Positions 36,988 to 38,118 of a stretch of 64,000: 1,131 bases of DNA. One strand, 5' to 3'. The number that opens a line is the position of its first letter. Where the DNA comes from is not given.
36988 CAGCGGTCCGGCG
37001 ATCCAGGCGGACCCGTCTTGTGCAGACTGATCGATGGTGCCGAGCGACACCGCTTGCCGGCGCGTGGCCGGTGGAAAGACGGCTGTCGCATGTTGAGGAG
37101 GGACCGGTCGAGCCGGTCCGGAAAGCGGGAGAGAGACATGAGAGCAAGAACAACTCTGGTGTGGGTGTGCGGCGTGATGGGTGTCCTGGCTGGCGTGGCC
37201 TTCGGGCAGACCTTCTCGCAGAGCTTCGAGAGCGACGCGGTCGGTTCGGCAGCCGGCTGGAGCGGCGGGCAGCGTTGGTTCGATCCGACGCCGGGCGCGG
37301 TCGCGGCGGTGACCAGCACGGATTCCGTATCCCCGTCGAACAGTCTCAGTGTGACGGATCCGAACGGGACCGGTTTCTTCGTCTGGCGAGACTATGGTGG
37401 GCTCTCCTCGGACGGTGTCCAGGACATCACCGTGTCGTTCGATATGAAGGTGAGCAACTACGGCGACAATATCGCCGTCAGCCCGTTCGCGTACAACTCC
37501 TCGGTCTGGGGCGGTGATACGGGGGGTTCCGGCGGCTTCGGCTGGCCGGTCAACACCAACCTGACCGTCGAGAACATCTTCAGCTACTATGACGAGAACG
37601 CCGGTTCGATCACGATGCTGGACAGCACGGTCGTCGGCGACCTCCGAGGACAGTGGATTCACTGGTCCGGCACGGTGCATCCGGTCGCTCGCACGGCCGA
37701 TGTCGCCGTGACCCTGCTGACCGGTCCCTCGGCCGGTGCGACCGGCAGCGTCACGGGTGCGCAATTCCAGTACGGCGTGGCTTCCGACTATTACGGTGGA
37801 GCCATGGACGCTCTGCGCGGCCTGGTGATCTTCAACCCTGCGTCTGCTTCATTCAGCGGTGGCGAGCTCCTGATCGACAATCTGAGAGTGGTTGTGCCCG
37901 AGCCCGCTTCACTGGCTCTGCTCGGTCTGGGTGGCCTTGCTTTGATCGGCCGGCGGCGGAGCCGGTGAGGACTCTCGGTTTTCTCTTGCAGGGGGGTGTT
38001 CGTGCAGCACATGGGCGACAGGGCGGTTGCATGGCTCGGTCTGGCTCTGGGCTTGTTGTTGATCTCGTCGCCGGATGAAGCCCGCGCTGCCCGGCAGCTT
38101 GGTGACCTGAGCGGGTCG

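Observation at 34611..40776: Recurrent ~230-aa domain (Q.F[ED]SD.[VL]G[SA]AAGW ... [LV][IL][IV]DN..V.V) in three adjacent genes, once as a stand-alone PEP-CTERM protein - possibly an unnamed family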

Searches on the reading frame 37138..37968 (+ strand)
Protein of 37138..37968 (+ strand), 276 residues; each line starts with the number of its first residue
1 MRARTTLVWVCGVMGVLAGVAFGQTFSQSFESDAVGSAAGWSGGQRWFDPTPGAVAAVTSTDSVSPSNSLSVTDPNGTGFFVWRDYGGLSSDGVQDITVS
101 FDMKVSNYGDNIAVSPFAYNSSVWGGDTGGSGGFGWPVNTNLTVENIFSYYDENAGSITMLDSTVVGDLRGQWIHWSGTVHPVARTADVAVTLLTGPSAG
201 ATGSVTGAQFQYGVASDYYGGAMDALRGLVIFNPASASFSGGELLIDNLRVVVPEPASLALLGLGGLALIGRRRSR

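Call 8: search_protein_families(library=pfam, proteins=[window:37138-37968:+], max_evalue=0.1)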
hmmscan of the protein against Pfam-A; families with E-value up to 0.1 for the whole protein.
window:37138-37968:+ (276 aa): 1 family
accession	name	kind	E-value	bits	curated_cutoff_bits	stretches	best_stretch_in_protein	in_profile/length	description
PF07589.16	PEP-CTERM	-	3.2e-06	27.4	20.7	1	253-274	2-24/24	PEP-CTERM motif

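Call 9: search_protein_families(library=ncbifam, proteins=[window:37138-37968:+], max_evalue=0.1)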
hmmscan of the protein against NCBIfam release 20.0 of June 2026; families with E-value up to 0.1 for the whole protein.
window:37138-37968:+ (276 aa): 9 families
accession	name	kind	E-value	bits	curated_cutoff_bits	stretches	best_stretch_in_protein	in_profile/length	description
NF038120.1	PEP_CTERM_QFxxD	subfamily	3.2e-06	27.2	80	1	242-274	181-214/215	NF038120 family PEP-CTERM protein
TIGR02595.1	PEP_CTERM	domain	1.7e-05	25.3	16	1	253-276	1-24/24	PEP-CTERM sorting domain-containing protein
NF038125.1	PEP_CTERM_THxN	subfamily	8.1e-05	22.3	85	1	246-275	217-245/246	THxN family PEP-CTERM protein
NF038126.1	PEP_CTERM_FxDxF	subfamily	0.00038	20.7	50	1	232-274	126-165/165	FxDxF family PEP-CTERM protein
NF041538.1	PEP_EDSA_1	subfamily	0.00059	19.6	100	1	251-274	282-307/307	EDSAP-1 family PEP-CTERM protein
NF038118.1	PEP_CTERM_CCXG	equivalog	0.0016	18.2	90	1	247-276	170-199/199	CCXG family PEP-CTERM protein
NF041927.1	Xrt_dep_XDP1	equivalog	0.0028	17.7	125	1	252-275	218-241/242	exosortase-dependent surface protein XDP1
NF038129.1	PEP_NF038129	equivalog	0.0076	16.1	65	1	250-274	168-192/194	NF038129 family PEP-CTERM protein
TIGR03901.2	MYXO-CTERM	domain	0.059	13.8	20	1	256-276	15-34/34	MYXO-CTERM sorting domain-containing protein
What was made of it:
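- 37894..37965 (+): PEP-CTERM sorting signal (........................). PF07589 27.4 bits (cut-off 20.7) and TIGR02595 25.3 bits (cut-off 16) (calls 8, 9).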

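Call 13: search_protein_families(library=pfam, proteins=[window:37216-37896:+], max_evalue=10)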
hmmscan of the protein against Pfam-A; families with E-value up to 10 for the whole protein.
window:37216-37896:+ (227 aa): 0 families

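Call 15: find_homologous_proteins(query=window:37138-37968:+)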
Query window:37138-37968:+ (276 aa): 16 proteins with E <= 0.001 among 8000 candidates.
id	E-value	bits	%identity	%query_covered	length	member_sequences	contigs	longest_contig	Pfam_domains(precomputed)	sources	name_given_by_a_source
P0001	3.8e-156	537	88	100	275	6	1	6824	PF07589.17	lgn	-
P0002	1.0e-142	493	82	100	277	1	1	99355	PF07589.17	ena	-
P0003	1.4e-131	457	76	100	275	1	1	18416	-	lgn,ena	-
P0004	3.4e-118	413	70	99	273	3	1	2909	-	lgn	-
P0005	9.3e-116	405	67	100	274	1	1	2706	-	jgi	-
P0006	2.4e-106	374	62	95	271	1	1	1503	-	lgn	-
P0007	5.3e-106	373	62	95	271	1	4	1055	-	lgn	-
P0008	1.7e-105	371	64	91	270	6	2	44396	-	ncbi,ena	-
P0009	1.6e-102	361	62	95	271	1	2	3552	-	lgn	-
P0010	1.2e-95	339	62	86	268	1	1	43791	-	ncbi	-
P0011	1.4e-92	329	64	87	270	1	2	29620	-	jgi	jgi:hypothetical protein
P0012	7.9e-83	297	54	100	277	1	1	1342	PF07589.17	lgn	-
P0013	9.7e-59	218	50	83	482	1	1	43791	PF13385.14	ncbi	-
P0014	2.0e-48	184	46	81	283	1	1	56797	-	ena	-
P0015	9.0e-47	178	42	91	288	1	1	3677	-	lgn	-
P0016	1.1e-39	155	39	91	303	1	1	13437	-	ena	-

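Call 21: search_solved_structures(query=A2, max_evalue=10)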
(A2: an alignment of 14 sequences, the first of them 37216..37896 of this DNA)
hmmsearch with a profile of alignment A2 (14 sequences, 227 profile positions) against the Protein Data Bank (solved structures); distinct sequences matched with E-value up to 10: 3.
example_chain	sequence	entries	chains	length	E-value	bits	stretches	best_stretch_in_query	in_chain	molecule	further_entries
8y48_A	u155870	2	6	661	0.22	14.2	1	77-131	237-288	Envelope glycoprotein B | Core gene UL27 family protein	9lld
9cu4_A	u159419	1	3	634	0.25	14.1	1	78-131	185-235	ORF8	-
2kz0_A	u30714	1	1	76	1.1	11.9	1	156-205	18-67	BolA family protein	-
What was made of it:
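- Tried and rejected: Best E 0.22, which is noise (call 21).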

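Call 24: find_encoding_contigs(protein=P0010, flank=10000, max_places=3)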
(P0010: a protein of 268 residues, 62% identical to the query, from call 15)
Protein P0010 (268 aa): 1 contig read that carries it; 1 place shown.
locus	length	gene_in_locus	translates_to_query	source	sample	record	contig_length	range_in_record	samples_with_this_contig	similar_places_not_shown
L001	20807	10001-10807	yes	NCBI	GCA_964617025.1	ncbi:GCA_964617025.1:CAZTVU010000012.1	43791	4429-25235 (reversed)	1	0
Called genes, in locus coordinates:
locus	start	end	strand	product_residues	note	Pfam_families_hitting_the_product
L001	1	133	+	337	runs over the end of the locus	PF01408:GFO_IDH_MocA (weak)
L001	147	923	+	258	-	PF00106:adh_short, PF08659:KR (weak), PF13561:adh_short_C2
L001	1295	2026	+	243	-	PF05721:PhyH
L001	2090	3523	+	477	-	PF06253:MTTB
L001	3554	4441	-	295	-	PF07963:N_methyl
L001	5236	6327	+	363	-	PF00392:GntR, PF13377:Peripla_BP_3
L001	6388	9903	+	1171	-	PF23759:GBD_T9SS_assoc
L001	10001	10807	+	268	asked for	-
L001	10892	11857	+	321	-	-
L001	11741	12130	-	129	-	-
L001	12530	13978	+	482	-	PF13385:Laminin_G_3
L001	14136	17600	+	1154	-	PF13385:Laminin_G_3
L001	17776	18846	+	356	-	PF01118:Semialdhyde_dh, PF02774:Semialdhyde_dhC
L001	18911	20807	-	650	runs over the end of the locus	PF09826:Beta_propel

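Call 25: find_encoding_contigs(protein=P0002, flank=10000, max_places=3)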
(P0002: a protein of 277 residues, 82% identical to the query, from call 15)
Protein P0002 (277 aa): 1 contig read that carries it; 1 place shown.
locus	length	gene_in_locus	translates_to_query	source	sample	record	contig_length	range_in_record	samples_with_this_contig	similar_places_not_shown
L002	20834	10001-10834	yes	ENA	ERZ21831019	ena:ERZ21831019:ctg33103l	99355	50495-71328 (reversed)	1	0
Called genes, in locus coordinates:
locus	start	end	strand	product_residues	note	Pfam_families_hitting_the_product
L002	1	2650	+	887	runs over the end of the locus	PF02018:CBM_4_9 (faint)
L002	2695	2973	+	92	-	-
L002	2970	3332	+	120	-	PF13091:PLDc_2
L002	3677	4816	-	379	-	PF07963:N_methyl (weak)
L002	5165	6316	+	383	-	PF00392:GntR, PF13377:Peripla_BP_3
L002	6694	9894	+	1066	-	PF23759:GBD_T9SS_assoc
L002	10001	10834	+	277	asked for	PF07589:PEP_exosort_dom (weak)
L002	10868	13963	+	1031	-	PF13385:Laminin_G_3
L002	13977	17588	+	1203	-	PF13385:Laminin_G_3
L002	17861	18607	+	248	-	PF01135:PCMT (weak), PF02353:CMAS (weak), PF13847:Methyltransf_31, PF08241:Methyltransf_11 (weak), PF13649:Methyltransf_25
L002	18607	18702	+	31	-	-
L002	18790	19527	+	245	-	-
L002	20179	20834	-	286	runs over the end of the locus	-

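Call 26: predict_structure(alignment_id=A2)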
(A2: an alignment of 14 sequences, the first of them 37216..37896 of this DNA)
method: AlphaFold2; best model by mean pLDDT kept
length: 227 residues; sequences in the alignment: 14
mean_pLDDT: 86.7   pTM: 0.88
mean pLDDT of the five models: 86.7, 86.6, 80.8, 80.4, 77.0
residues with pLDDT >= 90: 122; 70-90: 78; 50-70: 27; < 50: 0
segments of 3 or more residues with pLDDT < 50: none
pLDDT, mean of each block of 10 residues (from residue 1): 89 90 81 72 88 88 90 94 89 81 69 92 93 93 92 93 96 96 76 76 85 80 92
secondary structure, 60 per line:
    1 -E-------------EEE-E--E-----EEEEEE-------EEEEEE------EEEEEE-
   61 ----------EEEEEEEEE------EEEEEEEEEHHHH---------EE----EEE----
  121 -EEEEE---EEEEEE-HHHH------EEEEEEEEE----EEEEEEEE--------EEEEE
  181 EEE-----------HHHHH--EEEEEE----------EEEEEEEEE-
elements in order: E16-18 E29-34 E42-47 E54-59 E71-79 E86-94 H95-98 E114-116 E122-126 E130-135 H137-140 E147-155 E160-167 E176-183 H195-199 E202-207 E218-226
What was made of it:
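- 37216..37896 (+): Copy C of the domain; it makes up the whole mature part of P2. AF2 model pLDDT 86.7, pTM 0.88, all-beta (call 26).
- On Concanavalin A-like lectin/glucanase superfamily (fold level): AF2 pLDDT 86.7, about 14 strands (call 26).
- The AF2 model is confident (pLDDT 86.7, call 26).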

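Call 28: search_protein_representatives(alignment_id=A2)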
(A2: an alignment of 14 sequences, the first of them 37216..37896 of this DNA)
Query: 14 sequences, 227 profile positions. Proteins with E-value up to 0.001 (for the whole library): 21; up to 1e-10: 16; up to 1e-30: 11. The best 21 are listed.
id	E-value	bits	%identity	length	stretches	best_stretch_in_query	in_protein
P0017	8.3e-156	532.5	-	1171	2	2-227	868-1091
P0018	9.7e-139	476.7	-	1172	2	2-227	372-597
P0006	1.6e-97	341.8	-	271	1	1-227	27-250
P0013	1.8e-87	309.0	-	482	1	2-227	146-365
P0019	1.5e-81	289.6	-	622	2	2-227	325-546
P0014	1.4e-74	266.8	-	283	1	1-209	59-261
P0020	3.1e-72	259.1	-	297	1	1-227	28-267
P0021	8.9e-68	244.6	-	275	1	1-225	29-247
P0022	4.8e-67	242.2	-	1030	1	1-227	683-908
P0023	2.8e-63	229.8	-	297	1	1-227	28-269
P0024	9.9e-37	143.0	-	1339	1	3-224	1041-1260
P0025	1.3e-28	116.5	-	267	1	3-227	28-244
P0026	4.7e-25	104.8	-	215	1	1-80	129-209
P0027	2.4e-23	99.3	-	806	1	2-227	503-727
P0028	2.6e-21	92.6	-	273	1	30-227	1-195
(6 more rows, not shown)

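Call 29: fold_search(model_id=the predicted structure, library=pdb)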
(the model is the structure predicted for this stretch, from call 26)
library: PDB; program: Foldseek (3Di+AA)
matches with E <= 10: 879; with E <= 0.001: 187
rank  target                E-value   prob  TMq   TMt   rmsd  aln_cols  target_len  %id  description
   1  6yp6                  5.3e-07  1.00  0.51  0.53   7.0       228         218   14  Structural annotation of the conserved carbohydrate esterase vb_24B_21 from Shiga toxin-encoding bacteriophage phi24B (released 2020-09-16)
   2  5mqr                  1.9e-06  1.00  0.57  0.14   6.4       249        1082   13  Sialidase BT_1020 (released 2017-03-22)
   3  2pel_A                2.1e-06  1.00  0.47  0.46   9.1       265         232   13  PEANUT LECTIN (released 1996-12-07)
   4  3zyr_B                2.4e-06  1.00  0.46  0.44   8.8       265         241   10  Structure of the lectin from Platypodium elegans in complex with heptasaccharide (released 2012-01-11)
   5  5eyx_B                2.4e-06  1.00  0.41  0.40  10.1       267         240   10  Monoclinic Form of Centrolobium tomentosum seed lectin (CTL) complexed with Man1-3Man-OMe. (released 2016-03-16)
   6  2eig_A                2.7e-06  1.00  0.43  0.42  10.1       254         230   12  Lotus tetragonolobus seed lectin (Isoform) (released 2008-03-04)
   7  3usu_B                2.9e-06  1.00  0.45  0.43   8.9       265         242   12  Crystal structure of Butea monosperma seed lectin (released 2012-01-04)
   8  3n35                  3.1e-06  1.00  0.43  0.41   9.1       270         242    7  Erythrina corallodendron lectin mutant (Y106G) with N-Acetylgalactosamine (released 2011-03-30)
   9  5eyx_A                3.6e-06  1.00  0.48  0.46   8.6       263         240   12  Monoclinic Form of Centrolobium tomentosum seed lectin (CTL) complexed with Man1-3Man-OMe. (released 2016-03-16)
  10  5eyy_A                3.8e-06  1.00  0.43  0.41  10.2       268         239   12  Tetragonal Form of Centrolobium tomentosum seed lectin (CTL) complexed with Man1-3Man-OMe. (released 2016-03-16)
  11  1fat_D                3.8e-06  1.00  0.39  0.39  11.8       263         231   14  PHYTOHEMAGGLUTININ-L (released 1996-12-23)
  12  1gz9_A                4.3e-06  1.00  0.45  0.43   8.8       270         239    7  High-Resolution Crystal Structure of Erythrina cristagalli Lectin in Complex with 2'-alpha-L-Fucosyllactose (released 2002-06-21)
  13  1fat_A                4.3e-06  1.00  0.40  0.40  11.8       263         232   14  PHYTOHEMAGGLUTININ-L (released 1996-12-23)
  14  3zvx_B                4.5e-06  1.00  0.50  0.48   8.5       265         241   10  STRUCTURE OF THE LECTIN FROM PLATYPODIUM ELEGANS IN COMPLEX WITH A TRIMANNOSIDE (released 2012-01-11)
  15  1fat_B                5.4e-06  1.00  0.38  0.37  12.2       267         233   14  PHYTOHEMAGGLUTININ-L (released 1996-12-23)
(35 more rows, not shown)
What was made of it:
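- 37216..37896 (+): Foldseek matches legume lectins and lectin-like domains, probability 1.0 (call 29).
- On Concanavalin A-like lectin/glucanase superfamily (fold level): Foldseek against PDB gives 187 hits with E<=1e-3, probability 1.0, mostly legume lectins, TM 0.4-0.57 (call 29).
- Closest known: Legume lectins and the concanavalin A-like lectin/glucanase superfamily. Same: Foldseek probability is 1.0 and E about 2e-6 for dozens of members (call 29).
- Closest known: Lectin-like accessory domains of bacterial and phage carbohydrate-active enzymes. Same: Like them, this is an accessory beta-sandwich attached to a carbohydrate-active enzyme (call 29).
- The top ones are the domain of phage esterase vb_24B_21 (6yp6), BT_1020 (5mqr) and dozens of legume lectins (call 29). 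Legume lectins, the best fold matches, are obligate oligomers (own knowledge; call 29).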

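Call 32: find_related_loci(query=A2, collection=genome_contigs, flank=10000)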
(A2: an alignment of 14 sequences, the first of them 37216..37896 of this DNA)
Query A2 (227 aa) in genome_contigs; peptide patterns used: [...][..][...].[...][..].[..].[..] (x = any residue, [..] = any of these).
13 stretches matched a pattern; 4 encode a relative of the query (tblastn E <= 1e-3); 2 distinct loci.
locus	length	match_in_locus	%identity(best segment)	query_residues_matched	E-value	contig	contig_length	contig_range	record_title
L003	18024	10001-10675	78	2-227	4e-113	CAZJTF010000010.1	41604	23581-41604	MAG TPA_asm: uncultured Planctomycetales bacterium isolate binchicken_co235_68 genome assembly, contig: NODE_2210_length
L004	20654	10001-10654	62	2-227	1e-83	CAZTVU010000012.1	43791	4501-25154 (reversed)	MAG TPA_asm: uncultured Planctomycetales bacterium isolate binchicken_co135_172 genome assembly, contig: NODE_1766_lengt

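Call 63: search_protein_families(library=pfam, alignment_id=A7, max_evalue=10)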
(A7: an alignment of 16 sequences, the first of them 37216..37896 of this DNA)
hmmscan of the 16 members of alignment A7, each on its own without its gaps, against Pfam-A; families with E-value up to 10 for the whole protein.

A. member 1, window:37216-37896:+ (227 aa): 0 families

B. families by the number of members that match (of 16 scanned): 5 families
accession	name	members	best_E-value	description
PF07589.16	PEP-CTERM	10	5.3e-05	PEP-CTERM motif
PF00404.24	Dockerin_1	1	0.0002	Dockerin type I domain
PF00058.23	Ldl_recept_b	1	0.073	Low-density lipoprotein receptor repeat class B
PF00467.35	KOW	1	0.2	KOW motif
PF13590.11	DUF4136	1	0.55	Domain of unknown function (DUF4136)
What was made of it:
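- Tried and rejected: Nothing matches over the domain (calls 9, 13, 63).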

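Call 65: list_cluster_members(proteins=[P0008, P0010, P0013, P0011, window:37138-37965:+, P0025, P0021])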
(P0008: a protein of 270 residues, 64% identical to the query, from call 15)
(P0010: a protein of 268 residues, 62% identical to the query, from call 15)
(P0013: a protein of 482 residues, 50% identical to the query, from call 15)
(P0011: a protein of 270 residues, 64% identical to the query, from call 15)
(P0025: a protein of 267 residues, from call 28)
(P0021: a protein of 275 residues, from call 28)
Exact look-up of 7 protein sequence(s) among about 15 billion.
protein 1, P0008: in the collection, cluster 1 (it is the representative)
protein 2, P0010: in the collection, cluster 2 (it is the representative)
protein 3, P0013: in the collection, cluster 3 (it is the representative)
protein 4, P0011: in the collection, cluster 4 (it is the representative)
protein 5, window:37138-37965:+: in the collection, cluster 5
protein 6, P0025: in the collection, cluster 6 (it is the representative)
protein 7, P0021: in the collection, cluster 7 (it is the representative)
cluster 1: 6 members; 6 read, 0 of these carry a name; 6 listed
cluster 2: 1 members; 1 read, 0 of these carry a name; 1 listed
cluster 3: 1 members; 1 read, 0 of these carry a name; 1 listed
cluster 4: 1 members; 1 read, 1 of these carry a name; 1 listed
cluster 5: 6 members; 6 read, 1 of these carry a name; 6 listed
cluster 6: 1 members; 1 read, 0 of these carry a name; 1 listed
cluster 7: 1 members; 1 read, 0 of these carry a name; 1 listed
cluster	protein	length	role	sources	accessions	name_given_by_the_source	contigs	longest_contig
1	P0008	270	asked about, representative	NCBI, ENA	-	-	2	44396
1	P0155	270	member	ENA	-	-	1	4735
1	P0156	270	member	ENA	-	-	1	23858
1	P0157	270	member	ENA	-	-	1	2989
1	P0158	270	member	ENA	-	-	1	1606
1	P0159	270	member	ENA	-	-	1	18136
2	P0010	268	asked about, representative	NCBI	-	-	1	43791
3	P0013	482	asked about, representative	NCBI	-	-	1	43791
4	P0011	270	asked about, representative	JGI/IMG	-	hypothetical protein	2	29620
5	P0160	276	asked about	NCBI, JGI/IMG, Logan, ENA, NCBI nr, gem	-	-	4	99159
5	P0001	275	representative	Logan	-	-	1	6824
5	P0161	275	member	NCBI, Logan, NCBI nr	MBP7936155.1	MAG: PEP-CTERM sorting domain-containing protein [Phycisphaerae bacterium] | PEP-CTERM sorting domain-containing protein [Phycisphaerae bacterium]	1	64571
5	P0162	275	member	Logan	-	-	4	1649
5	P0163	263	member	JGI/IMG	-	-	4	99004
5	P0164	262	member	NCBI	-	-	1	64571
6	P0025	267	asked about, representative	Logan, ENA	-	-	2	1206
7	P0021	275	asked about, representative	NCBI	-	-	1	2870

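Call 69: fold_search(model_id=the predicted structure, library=viral)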
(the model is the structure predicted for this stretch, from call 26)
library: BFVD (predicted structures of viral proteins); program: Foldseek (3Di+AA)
matches with E <= 10: 1133; with E <= 0.001: 155
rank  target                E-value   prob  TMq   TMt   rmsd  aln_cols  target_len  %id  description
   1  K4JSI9                5.5e-07  1.00  0.51  0.34   6.4       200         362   12  (no name in the UniProt tables at hand)
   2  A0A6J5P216            6.5e-07  1.00  0.53  0.41   6.7       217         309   13  Uncharacterized protein [uncultured Caudovirales phage]
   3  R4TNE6                7.7e-07  1.00  0.55  0.53   4.9       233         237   12  (no name in the UniProt tables at hand)
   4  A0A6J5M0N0            1.1e-06  1.00  0.51  0.17   7.2       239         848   10  Phage tail repeat like [uncultured Caudovirales phage]
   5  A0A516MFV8            1.1e-06  1.00  0.55  0.48   8.4       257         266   14  (no name in the UniProt tables at hand)
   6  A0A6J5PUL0            1.3e-06  1.00  0.54  0.28   5.2       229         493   14  Coagulation factor 5/8 C-terminal domain containing protein [uncultured Caudovirales phage]
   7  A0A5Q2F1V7            1.3e-06  1.00  0.57  0.36   6.4       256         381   11  Uncharacterized protein [Serratia phage JS26]
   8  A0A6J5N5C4            1.7e-06  1.00  0.47  0.34  10.8       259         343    9  Major tropism determinant N-terminal domain-containing protein [uncultured Caudovirales phage]
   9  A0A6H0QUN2            1.8e-06  1.00  0.49  0.35   6.7       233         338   14  (no name in the UniProt tables at hand)
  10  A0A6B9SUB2            3.0e-06  1.00  0.47  0.34   5.1       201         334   12  (no name in the UniProt tables at hand)
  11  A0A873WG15            3.0e-06  1.00  0.45  0.35   5.3       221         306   14  Uncharacterized protein [Providencia phage Kokobel1]
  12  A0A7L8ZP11            3.2e-06  1.00  0.50  0.48   5.6       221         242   12  Uncharacterized protein [Erwinia phage pEa_SNUABM_47]
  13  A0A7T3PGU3            3.6e-06  1.00  0.54  0.37   5.8       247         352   12  Virion structural protein [Achromobacter phage vB_AchrS_AchV4]
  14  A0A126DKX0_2          3.6e-06  1.00  0.38  0.10  10.0       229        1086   17  (no name in the UniProt tables at hand)
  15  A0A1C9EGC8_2          5.3e-06  1.00  0.40  0.16   8.1       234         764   10  Uncharacterized protein [Acidianus two-tailed phage variant 1]
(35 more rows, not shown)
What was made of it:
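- Matches to predicted viral structures (BFVD) include tail-fibre and tail-associated phage proteins, F5/8-type-C proteins and many uncharacterised phage proteins (call 69). BFVD matches include 'Alginate lyase 2 domain' proteins at ranks 24 and 27 (call 69).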

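Call 72: find_encoding_contigs(protein=window:37138-37968:+, flank=1000, max_places=4)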
Protein window:37138-37968:+ (276 aa): 12 contigs read that carry it; 2 places shown.
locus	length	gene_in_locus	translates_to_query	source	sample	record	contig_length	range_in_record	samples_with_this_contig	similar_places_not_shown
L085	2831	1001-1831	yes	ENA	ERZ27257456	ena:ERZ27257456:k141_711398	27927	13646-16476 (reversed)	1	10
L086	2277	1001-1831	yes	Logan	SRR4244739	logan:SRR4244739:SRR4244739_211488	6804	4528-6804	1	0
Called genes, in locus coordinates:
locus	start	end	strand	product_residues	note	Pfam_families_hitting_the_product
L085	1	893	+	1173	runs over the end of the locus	PF23759:GBD_T9SS_assoc (weak)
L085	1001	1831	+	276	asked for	PF07589:PEP_exosort_dom (weak)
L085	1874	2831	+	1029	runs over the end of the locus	PF13385:Laminin_G_3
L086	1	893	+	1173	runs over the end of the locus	PF23759:GBD_T9SS_assoc (weak)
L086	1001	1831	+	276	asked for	PF07589:PEP_exosort_dom (weak)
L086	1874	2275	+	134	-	?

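Call 73: find_encoding_contigs(protein=P0025, flank=5000, max_places=3)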
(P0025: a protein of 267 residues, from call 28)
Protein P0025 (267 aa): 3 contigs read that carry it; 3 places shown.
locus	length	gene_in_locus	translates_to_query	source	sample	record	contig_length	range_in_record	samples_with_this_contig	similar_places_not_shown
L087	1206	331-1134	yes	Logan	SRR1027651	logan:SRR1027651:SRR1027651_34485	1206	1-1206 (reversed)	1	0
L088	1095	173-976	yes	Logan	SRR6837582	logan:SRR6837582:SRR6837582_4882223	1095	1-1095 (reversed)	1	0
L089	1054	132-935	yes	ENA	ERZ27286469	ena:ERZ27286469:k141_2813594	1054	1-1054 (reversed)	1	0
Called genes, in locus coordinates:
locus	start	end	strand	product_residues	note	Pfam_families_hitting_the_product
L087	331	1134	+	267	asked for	-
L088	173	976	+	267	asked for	-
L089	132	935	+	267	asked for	-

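Call 77: find_encoding_contigs(protein=P0014, flank=8000, max_places=2)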
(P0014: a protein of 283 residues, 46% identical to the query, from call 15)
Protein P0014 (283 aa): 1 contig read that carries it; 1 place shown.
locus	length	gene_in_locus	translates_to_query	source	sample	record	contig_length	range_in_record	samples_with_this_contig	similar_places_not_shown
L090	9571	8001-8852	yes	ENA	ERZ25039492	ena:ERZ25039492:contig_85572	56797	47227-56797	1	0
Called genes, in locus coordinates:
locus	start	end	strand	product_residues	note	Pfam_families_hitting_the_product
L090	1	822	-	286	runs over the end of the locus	PF07963:N_methyl (weak), PF07596:SBP_bac_10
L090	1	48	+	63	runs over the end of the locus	-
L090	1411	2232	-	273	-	-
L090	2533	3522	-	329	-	PF00392:GntR, PF00532:Peripla_BP_1, PF13407:Peripla_BP_4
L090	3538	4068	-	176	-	PF13088:BNR_2 (faint)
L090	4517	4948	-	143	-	-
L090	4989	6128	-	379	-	PF00392:GntR, PF00532:Peripla_BP_1, PF13407:Peripla_BP_4, PF13377:Peripla_BP_3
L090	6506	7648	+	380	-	PF00392:GntR, PF00532:Peripla_BP_1, PF13407:Peripla_BP_4 (weak), PF13377:Peripla_BP_3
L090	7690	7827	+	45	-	-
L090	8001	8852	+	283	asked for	-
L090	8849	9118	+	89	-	PF00404:Dockerin_1 (faint), PF07589:PEP_exosort_dom (weak)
